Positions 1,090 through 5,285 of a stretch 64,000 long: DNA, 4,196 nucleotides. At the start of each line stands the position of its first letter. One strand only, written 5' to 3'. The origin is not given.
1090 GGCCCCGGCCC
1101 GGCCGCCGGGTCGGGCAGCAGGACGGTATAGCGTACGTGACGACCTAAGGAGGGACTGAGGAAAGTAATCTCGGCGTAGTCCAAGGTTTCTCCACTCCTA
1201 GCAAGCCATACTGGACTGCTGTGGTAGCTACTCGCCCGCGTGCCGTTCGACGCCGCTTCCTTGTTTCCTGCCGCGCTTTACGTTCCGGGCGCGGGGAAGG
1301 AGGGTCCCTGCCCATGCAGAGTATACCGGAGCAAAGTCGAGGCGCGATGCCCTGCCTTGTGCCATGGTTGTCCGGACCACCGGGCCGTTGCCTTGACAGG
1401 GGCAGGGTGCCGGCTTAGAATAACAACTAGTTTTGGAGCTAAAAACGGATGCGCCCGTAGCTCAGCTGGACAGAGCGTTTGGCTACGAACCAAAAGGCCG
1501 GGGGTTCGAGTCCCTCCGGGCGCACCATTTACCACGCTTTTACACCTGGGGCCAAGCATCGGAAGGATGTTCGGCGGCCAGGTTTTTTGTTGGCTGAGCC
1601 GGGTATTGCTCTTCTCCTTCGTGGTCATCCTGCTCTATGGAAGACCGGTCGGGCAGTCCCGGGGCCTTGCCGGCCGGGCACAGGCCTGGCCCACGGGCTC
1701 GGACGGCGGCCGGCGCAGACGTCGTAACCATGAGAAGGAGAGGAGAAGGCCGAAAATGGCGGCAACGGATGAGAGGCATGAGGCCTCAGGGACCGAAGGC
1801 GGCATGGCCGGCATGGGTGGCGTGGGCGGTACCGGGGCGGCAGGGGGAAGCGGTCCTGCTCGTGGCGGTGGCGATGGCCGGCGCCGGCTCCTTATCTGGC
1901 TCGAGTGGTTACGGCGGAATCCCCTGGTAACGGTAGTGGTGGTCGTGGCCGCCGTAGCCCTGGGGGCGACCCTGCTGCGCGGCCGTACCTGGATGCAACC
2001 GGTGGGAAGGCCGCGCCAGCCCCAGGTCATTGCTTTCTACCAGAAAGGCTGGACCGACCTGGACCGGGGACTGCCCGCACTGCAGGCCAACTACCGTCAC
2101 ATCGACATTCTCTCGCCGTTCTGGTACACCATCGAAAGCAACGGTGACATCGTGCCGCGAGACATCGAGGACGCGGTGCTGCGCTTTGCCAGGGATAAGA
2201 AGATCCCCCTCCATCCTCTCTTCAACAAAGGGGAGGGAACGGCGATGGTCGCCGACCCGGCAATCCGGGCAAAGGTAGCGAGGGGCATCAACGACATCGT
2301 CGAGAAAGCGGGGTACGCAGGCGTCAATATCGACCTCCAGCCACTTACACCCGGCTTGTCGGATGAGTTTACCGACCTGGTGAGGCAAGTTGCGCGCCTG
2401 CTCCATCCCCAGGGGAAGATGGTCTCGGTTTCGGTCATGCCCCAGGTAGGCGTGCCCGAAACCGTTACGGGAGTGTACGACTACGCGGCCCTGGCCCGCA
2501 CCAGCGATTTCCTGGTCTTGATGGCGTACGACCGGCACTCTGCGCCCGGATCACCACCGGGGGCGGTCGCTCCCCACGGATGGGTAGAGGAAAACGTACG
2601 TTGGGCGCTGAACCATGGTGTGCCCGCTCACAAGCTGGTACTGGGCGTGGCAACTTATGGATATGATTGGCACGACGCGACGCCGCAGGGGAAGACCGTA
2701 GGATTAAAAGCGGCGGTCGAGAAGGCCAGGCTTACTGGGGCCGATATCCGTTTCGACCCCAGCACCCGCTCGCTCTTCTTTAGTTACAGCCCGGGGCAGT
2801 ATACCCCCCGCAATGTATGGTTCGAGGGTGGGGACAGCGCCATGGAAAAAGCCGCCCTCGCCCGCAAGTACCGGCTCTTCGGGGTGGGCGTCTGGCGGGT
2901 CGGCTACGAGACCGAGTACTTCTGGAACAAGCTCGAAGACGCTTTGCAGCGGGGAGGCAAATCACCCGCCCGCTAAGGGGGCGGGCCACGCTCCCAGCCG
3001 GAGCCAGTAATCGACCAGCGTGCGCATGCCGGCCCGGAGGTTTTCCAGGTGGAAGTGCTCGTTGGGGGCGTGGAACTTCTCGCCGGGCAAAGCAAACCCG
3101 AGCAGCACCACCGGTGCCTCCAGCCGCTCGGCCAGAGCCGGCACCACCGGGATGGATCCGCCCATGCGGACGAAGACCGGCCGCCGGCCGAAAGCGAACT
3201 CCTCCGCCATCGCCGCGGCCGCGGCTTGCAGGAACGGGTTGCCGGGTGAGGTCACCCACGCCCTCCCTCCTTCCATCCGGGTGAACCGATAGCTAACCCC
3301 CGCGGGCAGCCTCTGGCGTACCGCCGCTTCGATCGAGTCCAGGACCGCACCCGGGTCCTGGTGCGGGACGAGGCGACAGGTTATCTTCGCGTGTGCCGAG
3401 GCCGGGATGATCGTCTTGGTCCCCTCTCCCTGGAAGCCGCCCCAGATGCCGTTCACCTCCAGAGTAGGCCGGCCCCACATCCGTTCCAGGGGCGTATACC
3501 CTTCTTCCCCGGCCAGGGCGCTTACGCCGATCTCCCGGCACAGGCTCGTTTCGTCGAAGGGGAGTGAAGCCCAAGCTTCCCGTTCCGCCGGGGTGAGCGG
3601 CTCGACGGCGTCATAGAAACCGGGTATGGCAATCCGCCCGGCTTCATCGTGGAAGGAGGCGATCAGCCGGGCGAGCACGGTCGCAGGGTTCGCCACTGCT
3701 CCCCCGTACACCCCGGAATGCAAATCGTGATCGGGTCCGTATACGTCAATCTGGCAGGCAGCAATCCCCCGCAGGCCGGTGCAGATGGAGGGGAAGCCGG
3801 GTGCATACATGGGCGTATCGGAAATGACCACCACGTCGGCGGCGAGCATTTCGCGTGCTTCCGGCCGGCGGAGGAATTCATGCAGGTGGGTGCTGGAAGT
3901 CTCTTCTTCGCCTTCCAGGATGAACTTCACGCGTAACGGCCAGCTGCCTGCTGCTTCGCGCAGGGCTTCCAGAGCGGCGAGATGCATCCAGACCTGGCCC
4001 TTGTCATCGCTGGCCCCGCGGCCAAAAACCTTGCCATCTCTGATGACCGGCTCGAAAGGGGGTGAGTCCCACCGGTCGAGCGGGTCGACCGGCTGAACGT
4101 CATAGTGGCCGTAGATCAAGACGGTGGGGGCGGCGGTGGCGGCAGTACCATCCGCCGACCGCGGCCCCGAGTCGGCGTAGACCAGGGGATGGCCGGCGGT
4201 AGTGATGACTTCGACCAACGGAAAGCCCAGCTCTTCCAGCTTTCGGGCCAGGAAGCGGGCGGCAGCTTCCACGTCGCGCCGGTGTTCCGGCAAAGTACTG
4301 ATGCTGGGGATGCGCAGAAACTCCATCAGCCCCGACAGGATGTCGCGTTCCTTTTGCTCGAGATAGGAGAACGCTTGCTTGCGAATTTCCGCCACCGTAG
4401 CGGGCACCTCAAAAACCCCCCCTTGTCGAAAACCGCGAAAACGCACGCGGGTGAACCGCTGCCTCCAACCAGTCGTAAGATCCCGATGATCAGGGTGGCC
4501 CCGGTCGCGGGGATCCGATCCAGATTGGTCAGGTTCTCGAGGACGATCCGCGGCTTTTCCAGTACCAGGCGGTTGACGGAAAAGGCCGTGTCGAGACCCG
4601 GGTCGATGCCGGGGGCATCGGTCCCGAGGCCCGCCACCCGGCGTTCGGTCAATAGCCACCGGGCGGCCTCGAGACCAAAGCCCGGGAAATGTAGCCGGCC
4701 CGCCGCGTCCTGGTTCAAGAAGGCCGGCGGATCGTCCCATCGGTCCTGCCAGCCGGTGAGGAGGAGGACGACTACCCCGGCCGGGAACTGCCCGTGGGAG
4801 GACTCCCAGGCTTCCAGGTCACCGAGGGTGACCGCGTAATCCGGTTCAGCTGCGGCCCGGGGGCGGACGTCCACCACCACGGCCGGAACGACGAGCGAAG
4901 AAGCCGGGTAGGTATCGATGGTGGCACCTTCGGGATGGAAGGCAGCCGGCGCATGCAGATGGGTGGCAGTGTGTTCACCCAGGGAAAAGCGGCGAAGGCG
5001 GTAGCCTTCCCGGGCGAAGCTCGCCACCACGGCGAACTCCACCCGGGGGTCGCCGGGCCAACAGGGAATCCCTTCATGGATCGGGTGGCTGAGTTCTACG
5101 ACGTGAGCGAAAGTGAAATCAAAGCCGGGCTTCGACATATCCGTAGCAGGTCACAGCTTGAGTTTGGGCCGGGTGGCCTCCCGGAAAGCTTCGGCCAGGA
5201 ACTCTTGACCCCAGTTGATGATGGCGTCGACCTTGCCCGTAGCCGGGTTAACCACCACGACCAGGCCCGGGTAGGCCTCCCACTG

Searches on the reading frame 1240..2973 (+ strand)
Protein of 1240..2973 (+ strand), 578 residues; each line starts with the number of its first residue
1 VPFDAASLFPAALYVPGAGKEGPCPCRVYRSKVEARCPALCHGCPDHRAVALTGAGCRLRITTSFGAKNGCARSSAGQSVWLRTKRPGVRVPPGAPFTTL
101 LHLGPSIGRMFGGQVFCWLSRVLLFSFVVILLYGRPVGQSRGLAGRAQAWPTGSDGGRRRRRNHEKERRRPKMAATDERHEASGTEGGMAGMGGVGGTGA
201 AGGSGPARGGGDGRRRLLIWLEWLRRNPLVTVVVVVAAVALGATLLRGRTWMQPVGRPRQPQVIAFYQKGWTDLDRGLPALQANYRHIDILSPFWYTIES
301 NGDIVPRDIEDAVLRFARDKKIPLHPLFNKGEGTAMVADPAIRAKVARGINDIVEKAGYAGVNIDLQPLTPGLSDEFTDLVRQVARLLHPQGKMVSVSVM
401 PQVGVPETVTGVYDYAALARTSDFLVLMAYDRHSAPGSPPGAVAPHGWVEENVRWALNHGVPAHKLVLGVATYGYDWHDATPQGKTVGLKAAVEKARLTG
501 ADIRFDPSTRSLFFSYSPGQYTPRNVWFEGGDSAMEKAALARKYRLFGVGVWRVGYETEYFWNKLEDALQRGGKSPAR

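Call 29: search_protein_families(library=pfam, proteins=[window:1240-2973:+], max_evalue=0.00001)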
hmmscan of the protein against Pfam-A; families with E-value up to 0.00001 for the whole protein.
window:1240-2973:+ (578 aa): 1 family
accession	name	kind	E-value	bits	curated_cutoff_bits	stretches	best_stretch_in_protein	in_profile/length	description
PF00704.34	Glyco_hydro_18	-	1.7e-23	84.3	29.6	1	335-556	82-316/317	Glycosyl hydrolases family 18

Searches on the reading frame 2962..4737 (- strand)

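Call 21: search_protein_families(library=pfam, proteins=[window:2962-4737:-], max_evalue=0.00001)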
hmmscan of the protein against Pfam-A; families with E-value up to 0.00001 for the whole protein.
window:2962-4737:- (591 aa): 2 families
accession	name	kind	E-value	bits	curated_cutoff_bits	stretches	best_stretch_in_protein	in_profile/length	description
PF01546.33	Peptidase_M20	-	1.8e-29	103.6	24.6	1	207-578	1-204/206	Peptidase family M20/M25/M40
PF07687.19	M20_dimer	-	6.6e-22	77.9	21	1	320-479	1-105/107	Peptidase dimerisation domain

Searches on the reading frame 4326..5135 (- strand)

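Call 29: search_protein_families(library=pfam, proteins=[window:4326-5135:-], max_evalue=0.00001)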
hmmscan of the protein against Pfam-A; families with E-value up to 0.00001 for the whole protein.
window:4326-5135:- (269 aa): 1 family
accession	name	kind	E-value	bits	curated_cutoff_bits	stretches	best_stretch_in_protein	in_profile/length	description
PF04199.19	Cyclase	-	1.2e-41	142.6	23.1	1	13-179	1-142/142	Putative cyclase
